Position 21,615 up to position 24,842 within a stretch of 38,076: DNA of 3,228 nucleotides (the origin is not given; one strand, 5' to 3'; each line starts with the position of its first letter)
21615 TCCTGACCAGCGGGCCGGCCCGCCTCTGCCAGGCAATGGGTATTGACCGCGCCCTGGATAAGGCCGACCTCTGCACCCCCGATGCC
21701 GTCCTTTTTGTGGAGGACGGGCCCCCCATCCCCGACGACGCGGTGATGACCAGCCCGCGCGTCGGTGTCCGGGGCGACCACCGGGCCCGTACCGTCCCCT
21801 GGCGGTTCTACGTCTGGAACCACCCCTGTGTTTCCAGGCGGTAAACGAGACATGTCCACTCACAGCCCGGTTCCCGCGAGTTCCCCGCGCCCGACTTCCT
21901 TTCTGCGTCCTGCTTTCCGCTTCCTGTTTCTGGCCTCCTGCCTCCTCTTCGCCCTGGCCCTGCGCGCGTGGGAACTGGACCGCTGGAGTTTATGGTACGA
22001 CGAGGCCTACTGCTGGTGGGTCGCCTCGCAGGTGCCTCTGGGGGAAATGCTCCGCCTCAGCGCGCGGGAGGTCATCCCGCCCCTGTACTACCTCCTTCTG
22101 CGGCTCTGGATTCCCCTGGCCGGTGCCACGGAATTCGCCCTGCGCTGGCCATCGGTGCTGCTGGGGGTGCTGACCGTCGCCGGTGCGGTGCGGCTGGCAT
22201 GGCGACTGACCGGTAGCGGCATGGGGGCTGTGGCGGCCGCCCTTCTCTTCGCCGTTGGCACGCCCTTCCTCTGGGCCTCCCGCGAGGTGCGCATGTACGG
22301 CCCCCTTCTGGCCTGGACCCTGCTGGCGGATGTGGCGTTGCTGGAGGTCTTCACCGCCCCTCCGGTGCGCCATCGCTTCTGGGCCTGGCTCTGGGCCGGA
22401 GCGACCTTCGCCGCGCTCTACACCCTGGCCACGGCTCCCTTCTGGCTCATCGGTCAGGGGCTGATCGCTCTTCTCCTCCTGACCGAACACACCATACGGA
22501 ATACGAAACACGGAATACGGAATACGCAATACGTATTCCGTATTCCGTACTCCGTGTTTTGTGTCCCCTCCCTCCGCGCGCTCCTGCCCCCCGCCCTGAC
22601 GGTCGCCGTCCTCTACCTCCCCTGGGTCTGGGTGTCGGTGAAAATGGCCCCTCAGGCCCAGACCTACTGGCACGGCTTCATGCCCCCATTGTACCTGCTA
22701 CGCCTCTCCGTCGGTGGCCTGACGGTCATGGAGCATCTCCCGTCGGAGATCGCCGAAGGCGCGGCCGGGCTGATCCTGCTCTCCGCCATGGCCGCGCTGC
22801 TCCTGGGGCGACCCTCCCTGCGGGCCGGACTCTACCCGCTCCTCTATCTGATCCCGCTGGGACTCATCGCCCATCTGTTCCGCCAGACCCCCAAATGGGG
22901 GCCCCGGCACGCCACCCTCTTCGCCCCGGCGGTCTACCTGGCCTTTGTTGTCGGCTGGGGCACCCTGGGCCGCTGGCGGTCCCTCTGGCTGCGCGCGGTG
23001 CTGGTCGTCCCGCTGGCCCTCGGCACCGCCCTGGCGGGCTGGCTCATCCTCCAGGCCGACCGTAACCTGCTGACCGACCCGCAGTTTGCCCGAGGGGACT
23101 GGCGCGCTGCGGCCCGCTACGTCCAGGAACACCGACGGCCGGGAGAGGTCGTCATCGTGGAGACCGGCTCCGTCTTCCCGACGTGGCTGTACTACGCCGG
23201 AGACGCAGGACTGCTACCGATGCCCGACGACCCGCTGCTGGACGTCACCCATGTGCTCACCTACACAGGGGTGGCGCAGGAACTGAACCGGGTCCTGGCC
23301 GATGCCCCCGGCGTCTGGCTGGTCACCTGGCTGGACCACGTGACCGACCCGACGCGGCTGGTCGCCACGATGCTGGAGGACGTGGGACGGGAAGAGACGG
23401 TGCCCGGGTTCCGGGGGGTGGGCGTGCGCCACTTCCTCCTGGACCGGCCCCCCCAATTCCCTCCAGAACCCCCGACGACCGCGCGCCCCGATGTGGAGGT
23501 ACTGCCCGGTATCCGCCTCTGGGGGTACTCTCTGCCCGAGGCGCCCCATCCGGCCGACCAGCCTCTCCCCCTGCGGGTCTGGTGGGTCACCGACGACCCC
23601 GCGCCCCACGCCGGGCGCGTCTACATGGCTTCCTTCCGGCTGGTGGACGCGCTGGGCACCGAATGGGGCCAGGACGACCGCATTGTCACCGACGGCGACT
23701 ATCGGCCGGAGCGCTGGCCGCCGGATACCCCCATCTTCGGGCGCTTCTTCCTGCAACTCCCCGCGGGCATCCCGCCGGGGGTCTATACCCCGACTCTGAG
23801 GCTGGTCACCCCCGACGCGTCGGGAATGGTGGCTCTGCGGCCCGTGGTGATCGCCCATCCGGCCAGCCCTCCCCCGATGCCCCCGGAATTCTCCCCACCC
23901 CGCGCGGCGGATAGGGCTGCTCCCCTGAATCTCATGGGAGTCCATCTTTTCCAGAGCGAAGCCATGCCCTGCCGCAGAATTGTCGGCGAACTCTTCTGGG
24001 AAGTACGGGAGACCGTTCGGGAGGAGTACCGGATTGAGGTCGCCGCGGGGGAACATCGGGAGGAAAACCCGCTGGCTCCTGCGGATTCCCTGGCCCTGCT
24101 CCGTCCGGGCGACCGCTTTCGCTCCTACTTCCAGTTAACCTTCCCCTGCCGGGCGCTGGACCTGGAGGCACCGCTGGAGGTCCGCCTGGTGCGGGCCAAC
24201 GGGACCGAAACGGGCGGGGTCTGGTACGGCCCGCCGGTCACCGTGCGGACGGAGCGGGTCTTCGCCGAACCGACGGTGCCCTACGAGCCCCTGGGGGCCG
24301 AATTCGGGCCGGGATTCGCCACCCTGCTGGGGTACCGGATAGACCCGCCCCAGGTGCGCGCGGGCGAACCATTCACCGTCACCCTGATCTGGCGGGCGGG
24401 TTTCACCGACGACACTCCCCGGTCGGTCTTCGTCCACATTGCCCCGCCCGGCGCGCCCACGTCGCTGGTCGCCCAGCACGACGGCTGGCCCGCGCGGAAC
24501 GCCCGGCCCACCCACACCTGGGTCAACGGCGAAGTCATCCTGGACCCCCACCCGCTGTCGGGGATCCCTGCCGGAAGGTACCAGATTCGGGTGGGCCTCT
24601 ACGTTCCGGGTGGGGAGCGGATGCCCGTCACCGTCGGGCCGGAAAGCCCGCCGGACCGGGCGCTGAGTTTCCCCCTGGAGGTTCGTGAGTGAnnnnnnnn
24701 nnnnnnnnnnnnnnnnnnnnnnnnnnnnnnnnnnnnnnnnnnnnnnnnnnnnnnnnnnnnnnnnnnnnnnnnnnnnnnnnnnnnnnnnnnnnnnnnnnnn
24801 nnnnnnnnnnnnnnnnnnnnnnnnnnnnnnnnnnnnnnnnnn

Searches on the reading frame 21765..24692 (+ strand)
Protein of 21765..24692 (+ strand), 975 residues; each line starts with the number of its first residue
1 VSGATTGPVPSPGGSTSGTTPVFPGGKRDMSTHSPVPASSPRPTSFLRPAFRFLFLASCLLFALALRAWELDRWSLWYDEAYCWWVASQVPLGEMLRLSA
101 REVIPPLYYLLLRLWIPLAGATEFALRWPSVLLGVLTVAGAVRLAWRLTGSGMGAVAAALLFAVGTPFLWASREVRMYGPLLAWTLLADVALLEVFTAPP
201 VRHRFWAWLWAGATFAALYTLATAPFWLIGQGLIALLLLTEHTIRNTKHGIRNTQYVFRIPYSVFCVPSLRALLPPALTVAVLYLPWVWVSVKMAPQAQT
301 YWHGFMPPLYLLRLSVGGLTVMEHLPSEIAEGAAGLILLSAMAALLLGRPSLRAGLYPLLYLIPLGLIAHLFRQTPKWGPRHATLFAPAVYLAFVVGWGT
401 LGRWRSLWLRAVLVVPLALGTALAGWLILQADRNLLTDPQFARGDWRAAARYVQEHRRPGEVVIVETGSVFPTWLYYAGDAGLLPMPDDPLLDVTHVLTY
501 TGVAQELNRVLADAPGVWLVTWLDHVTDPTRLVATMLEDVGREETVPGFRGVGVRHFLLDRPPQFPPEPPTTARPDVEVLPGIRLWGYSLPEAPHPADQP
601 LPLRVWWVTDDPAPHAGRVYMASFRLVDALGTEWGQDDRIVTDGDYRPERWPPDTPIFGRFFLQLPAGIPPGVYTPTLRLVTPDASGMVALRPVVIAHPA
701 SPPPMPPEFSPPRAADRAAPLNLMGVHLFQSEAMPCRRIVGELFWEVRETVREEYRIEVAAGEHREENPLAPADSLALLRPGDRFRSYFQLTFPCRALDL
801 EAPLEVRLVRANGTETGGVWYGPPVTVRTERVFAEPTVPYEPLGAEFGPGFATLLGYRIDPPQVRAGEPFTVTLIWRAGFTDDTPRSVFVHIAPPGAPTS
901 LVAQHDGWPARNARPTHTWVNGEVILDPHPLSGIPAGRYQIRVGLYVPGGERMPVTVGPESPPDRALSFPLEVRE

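Call 12: search_protein_families(library=pfam, proteins=[window:21765-24692:+])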
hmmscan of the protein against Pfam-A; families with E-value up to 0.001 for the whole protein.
window:21765-24692:+ (975 aa): 2 families
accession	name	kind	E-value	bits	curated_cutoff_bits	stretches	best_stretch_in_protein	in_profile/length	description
PF13231.12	PMT_2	-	7.6e-07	29.9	26.1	1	105-246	3-140/160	Dolichyl-phosphate-mannose-protein mannosyltransferase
PF02366.24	PMT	-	2.3e-05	24.5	22.7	1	120-215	79-174/245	Dolichyl-phosphate-mannose-protein mannosyltransferase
